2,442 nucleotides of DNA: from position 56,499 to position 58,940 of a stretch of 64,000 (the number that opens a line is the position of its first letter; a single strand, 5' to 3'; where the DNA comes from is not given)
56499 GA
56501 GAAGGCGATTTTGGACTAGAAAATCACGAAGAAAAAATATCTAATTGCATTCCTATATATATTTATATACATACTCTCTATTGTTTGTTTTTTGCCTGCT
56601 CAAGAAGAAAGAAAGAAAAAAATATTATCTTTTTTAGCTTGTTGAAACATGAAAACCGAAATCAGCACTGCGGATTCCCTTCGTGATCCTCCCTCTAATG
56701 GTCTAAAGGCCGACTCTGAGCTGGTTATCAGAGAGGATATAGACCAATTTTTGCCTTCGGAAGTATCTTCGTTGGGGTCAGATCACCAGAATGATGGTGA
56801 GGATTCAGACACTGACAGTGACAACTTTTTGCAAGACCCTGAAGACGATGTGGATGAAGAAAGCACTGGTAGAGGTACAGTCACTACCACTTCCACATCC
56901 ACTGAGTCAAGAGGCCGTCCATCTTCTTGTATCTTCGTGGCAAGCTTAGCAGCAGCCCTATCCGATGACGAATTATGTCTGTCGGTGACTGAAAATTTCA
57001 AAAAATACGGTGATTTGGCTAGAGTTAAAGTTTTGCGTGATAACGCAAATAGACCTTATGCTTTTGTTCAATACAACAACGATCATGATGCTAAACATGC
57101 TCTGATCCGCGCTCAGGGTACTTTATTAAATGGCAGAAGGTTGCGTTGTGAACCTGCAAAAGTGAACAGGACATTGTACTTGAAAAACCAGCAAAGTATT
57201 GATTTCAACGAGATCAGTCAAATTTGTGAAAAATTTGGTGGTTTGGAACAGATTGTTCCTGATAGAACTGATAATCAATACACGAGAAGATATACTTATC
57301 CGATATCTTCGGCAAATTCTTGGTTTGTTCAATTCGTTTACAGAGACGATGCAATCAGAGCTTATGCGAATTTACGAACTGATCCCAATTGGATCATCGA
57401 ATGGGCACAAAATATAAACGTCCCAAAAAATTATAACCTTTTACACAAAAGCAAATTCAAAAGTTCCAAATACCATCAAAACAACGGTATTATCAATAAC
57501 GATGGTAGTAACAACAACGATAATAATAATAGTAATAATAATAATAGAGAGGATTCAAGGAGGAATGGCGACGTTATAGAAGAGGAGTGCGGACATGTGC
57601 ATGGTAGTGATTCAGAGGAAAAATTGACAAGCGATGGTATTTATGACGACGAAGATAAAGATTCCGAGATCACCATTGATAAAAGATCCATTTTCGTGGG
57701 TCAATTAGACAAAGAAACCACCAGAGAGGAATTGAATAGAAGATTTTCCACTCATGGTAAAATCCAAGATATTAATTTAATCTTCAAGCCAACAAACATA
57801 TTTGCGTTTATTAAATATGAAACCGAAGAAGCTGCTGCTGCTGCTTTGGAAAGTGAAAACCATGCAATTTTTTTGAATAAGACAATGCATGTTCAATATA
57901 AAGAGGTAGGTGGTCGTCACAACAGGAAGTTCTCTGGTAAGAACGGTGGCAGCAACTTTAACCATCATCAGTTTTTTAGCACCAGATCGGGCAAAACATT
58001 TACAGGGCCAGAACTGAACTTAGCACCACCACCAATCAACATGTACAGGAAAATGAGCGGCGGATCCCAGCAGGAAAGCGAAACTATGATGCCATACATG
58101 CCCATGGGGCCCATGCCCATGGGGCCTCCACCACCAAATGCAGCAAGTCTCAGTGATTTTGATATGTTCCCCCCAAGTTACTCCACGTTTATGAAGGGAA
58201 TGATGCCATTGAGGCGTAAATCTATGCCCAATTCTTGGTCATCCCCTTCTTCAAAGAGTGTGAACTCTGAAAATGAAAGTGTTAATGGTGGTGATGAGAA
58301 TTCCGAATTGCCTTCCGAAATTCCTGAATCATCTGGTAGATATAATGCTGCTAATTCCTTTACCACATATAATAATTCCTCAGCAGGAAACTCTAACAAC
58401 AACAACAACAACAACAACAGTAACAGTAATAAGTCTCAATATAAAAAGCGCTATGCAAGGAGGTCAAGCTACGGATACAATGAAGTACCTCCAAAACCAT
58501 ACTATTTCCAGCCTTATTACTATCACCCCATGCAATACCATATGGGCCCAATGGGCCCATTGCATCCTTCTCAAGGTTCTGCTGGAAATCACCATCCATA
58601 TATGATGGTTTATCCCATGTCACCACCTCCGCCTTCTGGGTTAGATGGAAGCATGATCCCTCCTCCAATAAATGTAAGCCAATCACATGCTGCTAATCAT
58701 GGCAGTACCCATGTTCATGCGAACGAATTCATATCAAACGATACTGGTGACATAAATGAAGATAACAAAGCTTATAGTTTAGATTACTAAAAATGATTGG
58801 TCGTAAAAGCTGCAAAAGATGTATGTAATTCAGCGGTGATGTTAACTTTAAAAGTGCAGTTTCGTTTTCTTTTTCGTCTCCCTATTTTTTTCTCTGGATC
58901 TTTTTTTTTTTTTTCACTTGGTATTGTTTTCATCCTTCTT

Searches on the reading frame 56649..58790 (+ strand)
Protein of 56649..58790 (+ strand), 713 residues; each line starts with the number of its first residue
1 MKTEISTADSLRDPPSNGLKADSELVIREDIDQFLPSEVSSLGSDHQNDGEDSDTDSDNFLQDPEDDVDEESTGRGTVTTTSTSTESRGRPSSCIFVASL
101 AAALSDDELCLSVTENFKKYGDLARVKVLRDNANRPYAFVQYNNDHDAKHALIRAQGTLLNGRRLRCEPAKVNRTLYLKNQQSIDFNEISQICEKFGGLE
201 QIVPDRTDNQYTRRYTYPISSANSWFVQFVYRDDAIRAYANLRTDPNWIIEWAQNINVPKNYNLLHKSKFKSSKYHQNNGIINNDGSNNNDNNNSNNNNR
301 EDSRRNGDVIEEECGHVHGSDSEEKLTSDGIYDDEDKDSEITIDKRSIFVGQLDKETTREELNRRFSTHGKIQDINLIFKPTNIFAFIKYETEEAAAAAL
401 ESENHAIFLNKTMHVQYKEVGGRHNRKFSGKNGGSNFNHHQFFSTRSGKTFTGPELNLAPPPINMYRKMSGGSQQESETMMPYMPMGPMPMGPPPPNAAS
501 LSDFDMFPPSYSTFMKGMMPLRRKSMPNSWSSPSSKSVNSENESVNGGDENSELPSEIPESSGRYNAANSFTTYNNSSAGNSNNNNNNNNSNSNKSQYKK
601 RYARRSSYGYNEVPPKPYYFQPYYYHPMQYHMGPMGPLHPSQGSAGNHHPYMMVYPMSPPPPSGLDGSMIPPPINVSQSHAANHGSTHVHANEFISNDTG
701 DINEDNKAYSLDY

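Call 57: find_encoding_contigs(protein=window:56649-58790:+, flank=10000, max_places=10)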
Protein window:56649-58790:+ (713 aa): 24 contigs read that carry it; 10 places shown.
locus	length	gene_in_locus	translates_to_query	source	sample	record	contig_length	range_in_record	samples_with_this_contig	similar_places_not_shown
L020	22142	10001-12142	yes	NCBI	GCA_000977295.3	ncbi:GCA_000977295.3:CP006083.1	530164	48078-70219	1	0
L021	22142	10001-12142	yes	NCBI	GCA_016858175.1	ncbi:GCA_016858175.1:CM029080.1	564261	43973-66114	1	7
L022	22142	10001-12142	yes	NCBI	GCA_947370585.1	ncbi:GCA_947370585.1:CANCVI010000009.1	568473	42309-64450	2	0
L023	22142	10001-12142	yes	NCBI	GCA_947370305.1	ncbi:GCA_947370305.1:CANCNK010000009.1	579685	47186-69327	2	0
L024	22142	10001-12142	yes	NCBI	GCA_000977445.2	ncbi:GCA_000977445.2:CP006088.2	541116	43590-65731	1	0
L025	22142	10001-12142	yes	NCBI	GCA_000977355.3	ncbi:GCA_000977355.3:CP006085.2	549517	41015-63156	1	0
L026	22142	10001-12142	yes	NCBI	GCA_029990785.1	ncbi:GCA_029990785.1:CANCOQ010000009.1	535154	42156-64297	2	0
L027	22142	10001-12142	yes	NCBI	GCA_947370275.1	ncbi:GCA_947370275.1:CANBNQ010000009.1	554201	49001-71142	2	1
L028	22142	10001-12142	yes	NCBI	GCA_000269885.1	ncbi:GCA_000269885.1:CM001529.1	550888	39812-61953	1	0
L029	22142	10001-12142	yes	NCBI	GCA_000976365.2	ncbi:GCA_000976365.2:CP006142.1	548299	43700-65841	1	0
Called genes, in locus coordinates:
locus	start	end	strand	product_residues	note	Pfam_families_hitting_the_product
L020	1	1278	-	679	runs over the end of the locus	-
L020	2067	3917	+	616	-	-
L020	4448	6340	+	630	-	PF00096:zf-C2H2 (faint), PF21816:Zap1_zf1 (weak)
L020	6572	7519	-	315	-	PF10445:DUF2456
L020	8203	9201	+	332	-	-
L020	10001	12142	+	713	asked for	PF00076:RRM_1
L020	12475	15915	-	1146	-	PF03666:NPR3, PF24064:HTH_NPRL3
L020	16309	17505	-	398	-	PF04406:TP6A_N, PF21180:TOP6A-Spo11_Toprim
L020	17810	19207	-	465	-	PF02668:TauD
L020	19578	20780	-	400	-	PF08618:Opi1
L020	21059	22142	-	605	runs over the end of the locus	PF00928:Adap_comp_sub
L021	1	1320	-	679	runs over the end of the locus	-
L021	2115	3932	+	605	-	-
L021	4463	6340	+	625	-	PF00096:zf-C2H2 (faint), PF21816:Zap1_zf1 (weak)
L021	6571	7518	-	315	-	PF10445:DUF2456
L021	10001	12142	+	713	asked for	PF00076:RRM_1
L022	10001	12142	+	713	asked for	PF00076:RRM_1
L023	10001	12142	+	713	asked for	PF00076:RRM_1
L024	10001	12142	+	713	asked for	PF00076:RRM_1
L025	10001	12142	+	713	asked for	PF00076:RRM_1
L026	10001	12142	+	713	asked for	PF00076:RRM_1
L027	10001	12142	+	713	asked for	PF00076:RRM_1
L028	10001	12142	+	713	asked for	PF00076:RRM_1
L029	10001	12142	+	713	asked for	PF00076:RRM_1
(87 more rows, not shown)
